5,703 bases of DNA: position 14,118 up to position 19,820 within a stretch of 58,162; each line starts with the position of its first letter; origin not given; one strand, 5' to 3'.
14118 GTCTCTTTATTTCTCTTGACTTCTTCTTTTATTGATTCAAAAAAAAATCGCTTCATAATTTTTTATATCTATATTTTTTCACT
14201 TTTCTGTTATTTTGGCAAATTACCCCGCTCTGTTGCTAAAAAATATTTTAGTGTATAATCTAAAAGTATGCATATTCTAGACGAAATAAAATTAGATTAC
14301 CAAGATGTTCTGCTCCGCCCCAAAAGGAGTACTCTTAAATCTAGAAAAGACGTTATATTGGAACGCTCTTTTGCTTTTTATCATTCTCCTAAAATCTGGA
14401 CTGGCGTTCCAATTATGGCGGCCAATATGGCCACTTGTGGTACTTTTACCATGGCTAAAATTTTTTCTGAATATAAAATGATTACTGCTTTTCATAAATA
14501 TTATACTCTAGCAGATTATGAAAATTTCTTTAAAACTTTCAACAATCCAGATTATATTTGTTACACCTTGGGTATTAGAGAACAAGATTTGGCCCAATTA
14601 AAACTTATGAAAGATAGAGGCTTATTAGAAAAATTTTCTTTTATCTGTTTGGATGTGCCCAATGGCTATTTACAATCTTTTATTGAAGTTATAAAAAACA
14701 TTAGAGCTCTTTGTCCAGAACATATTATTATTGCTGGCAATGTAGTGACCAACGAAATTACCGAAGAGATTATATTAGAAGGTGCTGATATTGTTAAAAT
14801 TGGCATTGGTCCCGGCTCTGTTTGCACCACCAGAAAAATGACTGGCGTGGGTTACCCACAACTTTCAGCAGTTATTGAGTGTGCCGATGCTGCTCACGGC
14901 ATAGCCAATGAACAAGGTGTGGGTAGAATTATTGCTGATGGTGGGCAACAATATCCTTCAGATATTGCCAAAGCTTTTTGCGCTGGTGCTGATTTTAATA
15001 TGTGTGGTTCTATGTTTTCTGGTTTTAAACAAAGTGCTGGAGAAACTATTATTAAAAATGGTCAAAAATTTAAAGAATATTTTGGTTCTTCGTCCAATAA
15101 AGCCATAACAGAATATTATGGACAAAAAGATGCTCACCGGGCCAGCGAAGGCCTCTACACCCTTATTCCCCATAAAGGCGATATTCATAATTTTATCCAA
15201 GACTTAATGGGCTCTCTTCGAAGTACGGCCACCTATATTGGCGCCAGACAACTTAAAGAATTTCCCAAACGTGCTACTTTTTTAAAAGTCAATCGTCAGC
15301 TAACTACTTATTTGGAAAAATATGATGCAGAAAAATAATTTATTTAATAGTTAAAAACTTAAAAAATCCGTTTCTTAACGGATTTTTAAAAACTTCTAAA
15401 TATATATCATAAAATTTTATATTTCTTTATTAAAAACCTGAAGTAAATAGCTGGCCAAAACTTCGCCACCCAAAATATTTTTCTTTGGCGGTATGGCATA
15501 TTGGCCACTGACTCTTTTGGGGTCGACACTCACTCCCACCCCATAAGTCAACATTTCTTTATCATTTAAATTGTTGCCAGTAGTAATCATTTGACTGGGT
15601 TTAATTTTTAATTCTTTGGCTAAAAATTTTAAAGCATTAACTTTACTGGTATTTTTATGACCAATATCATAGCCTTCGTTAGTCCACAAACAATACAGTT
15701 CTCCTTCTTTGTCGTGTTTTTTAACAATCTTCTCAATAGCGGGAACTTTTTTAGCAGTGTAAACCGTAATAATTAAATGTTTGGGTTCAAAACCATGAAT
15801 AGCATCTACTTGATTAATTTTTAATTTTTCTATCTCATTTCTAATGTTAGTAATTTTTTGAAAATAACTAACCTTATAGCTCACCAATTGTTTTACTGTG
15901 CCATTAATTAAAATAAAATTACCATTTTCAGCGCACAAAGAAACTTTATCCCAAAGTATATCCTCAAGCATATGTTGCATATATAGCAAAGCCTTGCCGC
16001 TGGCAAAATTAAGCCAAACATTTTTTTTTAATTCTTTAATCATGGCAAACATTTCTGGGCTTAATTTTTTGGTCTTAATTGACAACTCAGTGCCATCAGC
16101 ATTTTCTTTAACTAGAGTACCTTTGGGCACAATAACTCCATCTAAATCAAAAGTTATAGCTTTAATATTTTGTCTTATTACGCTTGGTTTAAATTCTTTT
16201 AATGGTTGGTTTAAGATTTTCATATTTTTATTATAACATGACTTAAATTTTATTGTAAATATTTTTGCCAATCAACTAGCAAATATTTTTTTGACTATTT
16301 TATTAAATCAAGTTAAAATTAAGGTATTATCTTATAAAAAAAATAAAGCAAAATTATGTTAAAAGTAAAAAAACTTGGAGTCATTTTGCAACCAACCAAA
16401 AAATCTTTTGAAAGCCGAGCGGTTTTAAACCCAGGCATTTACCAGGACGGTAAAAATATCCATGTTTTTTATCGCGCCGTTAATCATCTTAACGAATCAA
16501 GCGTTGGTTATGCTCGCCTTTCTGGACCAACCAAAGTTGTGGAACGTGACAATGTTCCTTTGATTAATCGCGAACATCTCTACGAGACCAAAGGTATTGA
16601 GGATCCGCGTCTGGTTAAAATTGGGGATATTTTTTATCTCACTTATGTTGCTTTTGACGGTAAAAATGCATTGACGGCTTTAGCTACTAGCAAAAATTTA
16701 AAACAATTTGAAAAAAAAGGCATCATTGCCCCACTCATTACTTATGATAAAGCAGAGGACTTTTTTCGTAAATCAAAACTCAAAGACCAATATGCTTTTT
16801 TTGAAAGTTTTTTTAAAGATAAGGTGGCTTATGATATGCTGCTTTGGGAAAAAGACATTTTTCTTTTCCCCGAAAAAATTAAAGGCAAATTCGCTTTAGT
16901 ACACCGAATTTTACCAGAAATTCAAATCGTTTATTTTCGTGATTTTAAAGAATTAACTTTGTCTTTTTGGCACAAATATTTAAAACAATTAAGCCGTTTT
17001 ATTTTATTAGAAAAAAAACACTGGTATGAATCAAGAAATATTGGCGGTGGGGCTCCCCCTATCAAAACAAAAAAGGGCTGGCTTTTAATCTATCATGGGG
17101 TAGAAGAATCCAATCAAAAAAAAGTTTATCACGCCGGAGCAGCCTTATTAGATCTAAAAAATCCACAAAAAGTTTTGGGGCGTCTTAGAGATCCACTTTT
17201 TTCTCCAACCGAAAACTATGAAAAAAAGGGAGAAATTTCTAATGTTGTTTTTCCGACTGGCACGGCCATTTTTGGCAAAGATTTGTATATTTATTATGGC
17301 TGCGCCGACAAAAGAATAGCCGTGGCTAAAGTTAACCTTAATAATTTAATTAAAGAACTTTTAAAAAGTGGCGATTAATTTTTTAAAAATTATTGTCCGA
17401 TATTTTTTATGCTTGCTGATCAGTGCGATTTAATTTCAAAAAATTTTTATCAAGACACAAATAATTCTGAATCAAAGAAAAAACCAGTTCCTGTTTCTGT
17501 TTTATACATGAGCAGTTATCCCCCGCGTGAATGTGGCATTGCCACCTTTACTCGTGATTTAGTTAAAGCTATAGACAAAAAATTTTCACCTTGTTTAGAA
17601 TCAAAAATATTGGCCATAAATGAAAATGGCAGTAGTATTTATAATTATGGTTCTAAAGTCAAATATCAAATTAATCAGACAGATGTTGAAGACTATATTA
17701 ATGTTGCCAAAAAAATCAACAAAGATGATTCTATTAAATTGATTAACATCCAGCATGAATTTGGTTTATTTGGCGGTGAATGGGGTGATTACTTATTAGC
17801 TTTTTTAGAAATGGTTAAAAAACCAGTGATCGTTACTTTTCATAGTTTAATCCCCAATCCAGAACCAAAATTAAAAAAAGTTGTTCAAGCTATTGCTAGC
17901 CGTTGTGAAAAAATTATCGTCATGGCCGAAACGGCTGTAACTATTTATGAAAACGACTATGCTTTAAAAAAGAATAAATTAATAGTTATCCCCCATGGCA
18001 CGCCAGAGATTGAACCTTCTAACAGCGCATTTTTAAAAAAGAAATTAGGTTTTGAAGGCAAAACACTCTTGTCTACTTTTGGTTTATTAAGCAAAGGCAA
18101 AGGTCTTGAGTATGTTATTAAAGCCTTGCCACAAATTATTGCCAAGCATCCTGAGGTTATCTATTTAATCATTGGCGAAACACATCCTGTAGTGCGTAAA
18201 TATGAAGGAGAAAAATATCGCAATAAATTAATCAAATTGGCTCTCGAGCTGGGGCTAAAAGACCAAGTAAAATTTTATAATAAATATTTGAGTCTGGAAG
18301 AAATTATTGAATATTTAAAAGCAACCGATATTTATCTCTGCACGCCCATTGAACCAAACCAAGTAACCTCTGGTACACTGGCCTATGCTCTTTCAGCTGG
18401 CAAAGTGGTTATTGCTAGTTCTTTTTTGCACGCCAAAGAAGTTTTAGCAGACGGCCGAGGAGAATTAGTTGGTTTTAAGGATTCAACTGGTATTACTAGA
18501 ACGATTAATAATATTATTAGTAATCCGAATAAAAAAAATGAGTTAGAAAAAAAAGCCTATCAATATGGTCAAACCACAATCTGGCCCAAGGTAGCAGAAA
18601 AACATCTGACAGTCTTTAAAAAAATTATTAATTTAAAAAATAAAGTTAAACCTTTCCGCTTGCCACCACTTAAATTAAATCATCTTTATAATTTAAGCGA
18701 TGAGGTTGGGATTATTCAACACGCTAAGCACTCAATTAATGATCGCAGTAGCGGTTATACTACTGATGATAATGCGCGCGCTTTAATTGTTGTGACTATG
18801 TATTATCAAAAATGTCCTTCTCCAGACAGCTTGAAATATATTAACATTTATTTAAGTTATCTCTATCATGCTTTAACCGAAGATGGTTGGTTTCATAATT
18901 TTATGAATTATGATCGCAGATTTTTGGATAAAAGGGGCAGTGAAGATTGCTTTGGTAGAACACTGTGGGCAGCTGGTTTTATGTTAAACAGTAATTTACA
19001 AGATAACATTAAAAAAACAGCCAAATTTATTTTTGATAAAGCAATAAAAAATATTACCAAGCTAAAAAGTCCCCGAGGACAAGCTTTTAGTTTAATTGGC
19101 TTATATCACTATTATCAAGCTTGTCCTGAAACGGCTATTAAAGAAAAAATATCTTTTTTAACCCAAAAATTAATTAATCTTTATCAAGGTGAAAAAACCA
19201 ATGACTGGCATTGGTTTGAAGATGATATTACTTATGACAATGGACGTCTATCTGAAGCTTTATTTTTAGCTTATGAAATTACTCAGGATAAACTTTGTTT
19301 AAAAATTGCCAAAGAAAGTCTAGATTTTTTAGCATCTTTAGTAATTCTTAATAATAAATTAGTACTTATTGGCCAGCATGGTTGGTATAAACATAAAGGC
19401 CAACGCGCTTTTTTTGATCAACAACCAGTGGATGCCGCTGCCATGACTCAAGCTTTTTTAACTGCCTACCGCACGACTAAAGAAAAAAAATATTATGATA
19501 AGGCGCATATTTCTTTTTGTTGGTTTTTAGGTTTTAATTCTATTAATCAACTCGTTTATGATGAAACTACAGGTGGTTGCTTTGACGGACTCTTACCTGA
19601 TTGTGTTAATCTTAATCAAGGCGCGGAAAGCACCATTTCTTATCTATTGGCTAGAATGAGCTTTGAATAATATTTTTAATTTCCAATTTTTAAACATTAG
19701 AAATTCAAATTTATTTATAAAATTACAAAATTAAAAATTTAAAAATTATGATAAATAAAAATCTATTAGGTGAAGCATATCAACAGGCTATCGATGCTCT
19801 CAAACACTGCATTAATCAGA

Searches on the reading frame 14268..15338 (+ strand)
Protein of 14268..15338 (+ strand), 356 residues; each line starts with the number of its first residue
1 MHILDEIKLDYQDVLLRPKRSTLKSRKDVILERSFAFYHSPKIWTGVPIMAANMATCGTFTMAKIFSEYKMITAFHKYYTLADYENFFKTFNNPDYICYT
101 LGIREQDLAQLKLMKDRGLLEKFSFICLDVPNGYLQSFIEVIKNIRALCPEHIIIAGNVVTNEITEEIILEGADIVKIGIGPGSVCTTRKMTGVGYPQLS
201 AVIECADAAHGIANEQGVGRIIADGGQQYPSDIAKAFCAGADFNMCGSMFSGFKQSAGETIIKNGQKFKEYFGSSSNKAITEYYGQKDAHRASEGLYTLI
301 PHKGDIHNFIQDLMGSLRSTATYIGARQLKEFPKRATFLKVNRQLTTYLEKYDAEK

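Call 87: search_protein_families(library=pfam, proteins=[window:14268-15338:+], max_evalue=0.00001)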
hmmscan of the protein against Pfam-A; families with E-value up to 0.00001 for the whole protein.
window:14268-15338:+ (356 aa): 1 family
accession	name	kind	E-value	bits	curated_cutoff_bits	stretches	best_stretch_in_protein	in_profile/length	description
PF00478.31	IMPDH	-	7.3e-69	232.8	25.6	1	9-342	2-335/345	IMP dehydrogenase / GMP reductase domain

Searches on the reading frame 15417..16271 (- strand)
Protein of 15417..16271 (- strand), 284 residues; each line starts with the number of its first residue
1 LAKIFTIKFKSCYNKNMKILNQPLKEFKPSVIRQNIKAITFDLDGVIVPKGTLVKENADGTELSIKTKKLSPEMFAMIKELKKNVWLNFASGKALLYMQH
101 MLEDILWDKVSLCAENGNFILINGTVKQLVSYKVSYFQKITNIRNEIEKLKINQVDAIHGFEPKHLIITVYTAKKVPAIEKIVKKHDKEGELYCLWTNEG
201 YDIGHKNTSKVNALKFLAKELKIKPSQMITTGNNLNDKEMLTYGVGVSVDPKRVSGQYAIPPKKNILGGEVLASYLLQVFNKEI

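Call 87: search_protein_families(library=pfam, proteins=[window:15417-16271:-], max_evalue=0.00001)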
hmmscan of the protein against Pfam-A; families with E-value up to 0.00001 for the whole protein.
window:15417-16271:- (284 aa): 2 families
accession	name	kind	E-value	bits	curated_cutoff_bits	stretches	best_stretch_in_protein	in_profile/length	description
PF08282.18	Hydrolase_3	-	2.1e-16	60.9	20.9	1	141-243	120-221/255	haloacid dehalogenase-like hydrolase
PF05116.19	S6PP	-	1.3e-06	28.6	20.3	1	138-244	95-200/247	Sucrose-6F-phosphate phosphohydrolase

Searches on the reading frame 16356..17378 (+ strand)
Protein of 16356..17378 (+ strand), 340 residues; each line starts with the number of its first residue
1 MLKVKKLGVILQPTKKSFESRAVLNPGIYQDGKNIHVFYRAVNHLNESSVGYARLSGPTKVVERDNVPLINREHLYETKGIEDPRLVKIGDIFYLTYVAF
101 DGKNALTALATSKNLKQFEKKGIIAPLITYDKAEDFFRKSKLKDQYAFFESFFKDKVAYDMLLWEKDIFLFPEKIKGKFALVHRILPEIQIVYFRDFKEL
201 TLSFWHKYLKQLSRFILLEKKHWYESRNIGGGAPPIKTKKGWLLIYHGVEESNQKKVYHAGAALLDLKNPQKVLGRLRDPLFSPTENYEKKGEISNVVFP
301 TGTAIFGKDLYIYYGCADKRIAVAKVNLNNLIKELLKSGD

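Call 87: search_protein_families(library=pfam, proteins=[window:16356-17378:+], max_evalue=0.00001)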
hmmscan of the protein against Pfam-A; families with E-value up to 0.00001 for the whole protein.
window:16356-17378:+ (340 aa): 1 family
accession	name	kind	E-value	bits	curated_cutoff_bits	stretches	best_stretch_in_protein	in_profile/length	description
PF04041.19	Glyco_hydro_130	-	1.7e-46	159.1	26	1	19-333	31-316/320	beta-1,4-mannooligosaccharide phosphorylase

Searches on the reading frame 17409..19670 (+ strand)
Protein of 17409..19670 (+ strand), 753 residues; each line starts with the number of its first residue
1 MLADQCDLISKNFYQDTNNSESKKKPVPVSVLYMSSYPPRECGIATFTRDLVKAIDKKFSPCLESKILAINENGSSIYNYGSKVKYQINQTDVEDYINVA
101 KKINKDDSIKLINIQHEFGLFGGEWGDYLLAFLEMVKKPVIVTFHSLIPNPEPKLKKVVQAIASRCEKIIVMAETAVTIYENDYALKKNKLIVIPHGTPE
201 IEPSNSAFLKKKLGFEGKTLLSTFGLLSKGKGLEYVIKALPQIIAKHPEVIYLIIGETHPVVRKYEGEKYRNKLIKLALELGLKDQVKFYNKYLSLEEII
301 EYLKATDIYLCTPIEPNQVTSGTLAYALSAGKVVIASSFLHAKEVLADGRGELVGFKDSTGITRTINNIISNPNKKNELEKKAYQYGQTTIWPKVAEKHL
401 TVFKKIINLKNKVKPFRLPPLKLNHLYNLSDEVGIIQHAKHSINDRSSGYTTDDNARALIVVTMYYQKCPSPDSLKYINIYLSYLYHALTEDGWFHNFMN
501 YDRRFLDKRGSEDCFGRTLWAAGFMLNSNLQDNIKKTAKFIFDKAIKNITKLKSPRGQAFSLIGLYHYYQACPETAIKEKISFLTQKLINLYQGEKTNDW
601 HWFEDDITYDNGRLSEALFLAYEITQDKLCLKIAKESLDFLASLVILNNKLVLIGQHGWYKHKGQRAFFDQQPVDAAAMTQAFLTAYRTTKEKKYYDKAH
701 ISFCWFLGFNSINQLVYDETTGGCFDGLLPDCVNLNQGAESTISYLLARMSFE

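Call 87: search_protein_families(library=pfam, proteins=[window:17409-19670:+], max_evalue=0.00001)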
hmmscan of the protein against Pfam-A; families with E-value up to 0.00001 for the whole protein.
window:17409-19670:+ (753 aa): 2 families
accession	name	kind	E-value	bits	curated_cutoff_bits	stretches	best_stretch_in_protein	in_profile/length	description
PF00534.26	Glycos_transf_1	-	2.9e-21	76.2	26.4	1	209-385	5-171/172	Glycosyl transferases group 1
PF13692.12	Glyco_trans_1_4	-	6.7e-13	49.5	27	1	223-372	6-142/142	Glycosyl transferases group 1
